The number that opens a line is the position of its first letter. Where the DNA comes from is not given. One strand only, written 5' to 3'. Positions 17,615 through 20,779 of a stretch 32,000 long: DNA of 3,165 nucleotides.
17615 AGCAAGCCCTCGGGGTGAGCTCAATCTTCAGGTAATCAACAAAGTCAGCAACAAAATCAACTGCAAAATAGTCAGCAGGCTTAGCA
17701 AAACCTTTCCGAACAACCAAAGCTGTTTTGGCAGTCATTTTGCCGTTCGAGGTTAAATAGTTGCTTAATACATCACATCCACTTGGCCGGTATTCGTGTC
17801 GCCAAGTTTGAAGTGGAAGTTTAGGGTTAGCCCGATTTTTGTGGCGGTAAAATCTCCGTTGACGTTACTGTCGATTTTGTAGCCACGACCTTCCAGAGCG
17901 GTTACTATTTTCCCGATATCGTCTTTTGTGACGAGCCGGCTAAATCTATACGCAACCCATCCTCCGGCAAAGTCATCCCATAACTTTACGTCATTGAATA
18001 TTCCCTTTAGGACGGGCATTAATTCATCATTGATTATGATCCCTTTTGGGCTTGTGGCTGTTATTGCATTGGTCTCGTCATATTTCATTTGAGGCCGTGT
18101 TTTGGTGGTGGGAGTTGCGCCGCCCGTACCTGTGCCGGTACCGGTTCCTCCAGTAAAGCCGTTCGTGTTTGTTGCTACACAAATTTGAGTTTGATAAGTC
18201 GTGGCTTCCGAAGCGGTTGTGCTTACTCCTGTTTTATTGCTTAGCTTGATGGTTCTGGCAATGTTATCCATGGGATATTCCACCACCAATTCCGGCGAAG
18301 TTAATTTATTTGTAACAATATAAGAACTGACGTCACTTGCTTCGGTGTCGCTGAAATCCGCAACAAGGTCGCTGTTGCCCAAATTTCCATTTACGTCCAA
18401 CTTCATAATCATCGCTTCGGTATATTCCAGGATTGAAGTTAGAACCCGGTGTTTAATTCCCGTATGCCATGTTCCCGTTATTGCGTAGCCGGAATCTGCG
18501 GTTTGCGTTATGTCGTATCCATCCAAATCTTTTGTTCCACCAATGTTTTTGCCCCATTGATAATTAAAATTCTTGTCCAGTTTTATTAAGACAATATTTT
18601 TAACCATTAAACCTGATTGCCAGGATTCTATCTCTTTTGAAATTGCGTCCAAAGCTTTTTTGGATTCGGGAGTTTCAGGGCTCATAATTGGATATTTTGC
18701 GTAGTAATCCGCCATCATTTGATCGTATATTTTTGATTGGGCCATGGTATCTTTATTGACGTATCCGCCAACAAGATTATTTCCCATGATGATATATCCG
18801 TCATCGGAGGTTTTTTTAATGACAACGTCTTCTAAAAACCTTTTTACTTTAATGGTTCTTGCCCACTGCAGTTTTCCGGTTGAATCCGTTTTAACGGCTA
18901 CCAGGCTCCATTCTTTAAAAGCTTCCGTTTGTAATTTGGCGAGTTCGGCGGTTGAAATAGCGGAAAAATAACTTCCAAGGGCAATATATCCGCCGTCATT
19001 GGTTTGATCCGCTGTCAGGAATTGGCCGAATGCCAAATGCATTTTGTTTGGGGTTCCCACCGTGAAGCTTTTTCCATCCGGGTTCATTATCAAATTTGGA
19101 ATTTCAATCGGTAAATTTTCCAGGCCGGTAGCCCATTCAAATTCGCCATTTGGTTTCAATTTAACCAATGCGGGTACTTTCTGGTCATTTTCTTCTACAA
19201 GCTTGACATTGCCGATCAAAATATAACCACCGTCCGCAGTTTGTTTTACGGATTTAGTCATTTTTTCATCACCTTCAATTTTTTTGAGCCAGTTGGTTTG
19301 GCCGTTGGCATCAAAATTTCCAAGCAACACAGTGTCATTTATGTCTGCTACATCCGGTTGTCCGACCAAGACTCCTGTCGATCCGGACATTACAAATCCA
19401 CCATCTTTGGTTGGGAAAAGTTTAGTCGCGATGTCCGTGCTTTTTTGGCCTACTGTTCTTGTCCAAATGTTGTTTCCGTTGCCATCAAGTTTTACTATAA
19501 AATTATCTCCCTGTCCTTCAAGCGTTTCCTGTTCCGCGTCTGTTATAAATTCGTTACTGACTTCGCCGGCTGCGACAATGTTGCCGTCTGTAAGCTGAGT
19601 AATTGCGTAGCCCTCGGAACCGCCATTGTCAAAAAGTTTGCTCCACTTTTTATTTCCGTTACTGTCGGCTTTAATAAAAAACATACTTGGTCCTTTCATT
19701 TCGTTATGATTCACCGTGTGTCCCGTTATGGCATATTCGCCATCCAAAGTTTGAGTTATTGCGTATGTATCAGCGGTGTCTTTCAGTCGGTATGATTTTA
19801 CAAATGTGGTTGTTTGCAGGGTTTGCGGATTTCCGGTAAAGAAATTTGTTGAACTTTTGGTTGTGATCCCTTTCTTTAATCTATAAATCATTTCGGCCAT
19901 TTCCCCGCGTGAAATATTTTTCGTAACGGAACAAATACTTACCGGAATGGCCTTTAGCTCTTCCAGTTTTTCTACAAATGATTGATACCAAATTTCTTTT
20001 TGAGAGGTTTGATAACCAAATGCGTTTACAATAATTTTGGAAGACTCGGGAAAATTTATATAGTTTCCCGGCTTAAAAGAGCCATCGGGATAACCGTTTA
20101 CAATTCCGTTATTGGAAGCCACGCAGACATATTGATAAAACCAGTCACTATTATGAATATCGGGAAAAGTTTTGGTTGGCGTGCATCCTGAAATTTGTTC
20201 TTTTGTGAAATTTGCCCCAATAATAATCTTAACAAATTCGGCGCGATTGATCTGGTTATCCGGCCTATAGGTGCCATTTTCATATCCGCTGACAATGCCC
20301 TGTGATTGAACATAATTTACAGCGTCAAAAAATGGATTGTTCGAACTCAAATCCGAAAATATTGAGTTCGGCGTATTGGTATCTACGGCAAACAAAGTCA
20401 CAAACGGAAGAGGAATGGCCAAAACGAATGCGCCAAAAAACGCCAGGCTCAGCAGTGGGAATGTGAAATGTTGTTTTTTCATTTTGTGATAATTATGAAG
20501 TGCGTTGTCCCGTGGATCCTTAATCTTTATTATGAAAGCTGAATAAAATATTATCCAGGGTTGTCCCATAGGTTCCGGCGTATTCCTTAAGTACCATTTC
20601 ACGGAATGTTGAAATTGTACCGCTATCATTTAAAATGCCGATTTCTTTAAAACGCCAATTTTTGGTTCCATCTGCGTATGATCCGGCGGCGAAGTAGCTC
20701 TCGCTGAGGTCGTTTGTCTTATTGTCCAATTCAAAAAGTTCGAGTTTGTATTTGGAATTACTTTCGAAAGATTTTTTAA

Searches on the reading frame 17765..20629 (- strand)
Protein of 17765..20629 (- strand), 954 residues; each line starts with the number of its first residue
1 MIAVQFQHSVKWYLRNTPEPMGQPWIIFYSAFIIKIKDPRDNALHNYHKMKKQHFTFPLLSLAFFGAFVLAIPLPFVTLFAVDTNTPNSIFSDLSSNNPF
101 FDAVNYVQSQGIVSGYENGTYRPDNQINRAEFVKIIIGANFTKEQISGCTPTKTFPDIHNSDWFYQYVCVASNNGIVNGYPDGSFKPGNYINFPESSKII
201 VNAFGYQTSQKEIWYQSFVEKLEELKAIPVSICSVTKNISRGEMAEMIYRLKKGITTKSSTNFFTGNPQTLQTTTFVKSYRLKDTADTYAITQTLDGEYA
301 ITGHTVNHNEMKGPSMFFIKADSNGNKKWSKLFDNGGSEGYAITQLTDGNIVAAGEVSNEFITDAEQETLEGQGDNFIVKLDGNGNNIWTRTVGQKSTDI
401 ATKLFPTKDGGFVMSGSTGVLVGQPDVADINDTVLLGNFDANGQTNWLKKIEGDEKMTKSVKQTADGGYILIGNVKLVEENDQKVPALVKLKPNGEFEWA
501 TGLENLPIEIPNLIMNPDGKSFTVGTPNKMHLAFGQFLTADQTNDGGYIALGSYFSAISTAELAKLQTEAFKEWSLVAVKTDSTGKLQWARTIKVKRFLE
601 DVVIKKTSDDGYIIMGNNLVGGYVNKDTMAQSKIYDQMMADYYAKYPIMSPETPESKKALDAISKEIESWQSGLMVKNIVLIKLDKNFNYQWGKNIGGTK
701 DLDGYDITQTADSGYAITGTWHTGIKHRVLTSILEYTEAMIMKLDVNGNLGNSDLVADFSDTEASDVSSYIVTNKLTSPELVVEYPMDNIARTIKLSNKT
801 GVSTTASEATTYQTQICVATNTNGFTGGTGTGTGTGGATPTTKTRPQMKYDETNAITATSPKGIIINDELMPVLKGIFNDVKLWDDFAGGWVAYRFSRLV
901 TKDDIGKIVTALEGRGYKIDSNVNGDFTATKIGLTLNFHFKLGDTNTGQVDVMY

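Call 96: search_protein_families(library=pfam, proteins=[window:17765-20629:-], max_evalue=0.001)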
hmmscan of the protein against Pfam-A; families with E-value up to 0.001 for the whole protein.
window:17765-20629:- (954 aa): 1 family
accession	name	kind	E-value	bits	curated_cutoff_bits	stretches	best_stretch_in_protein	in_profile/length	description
PF00395.25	SLH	-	9.7e-24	83.5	20.8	2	91-132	2-43/44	S-layer homology domain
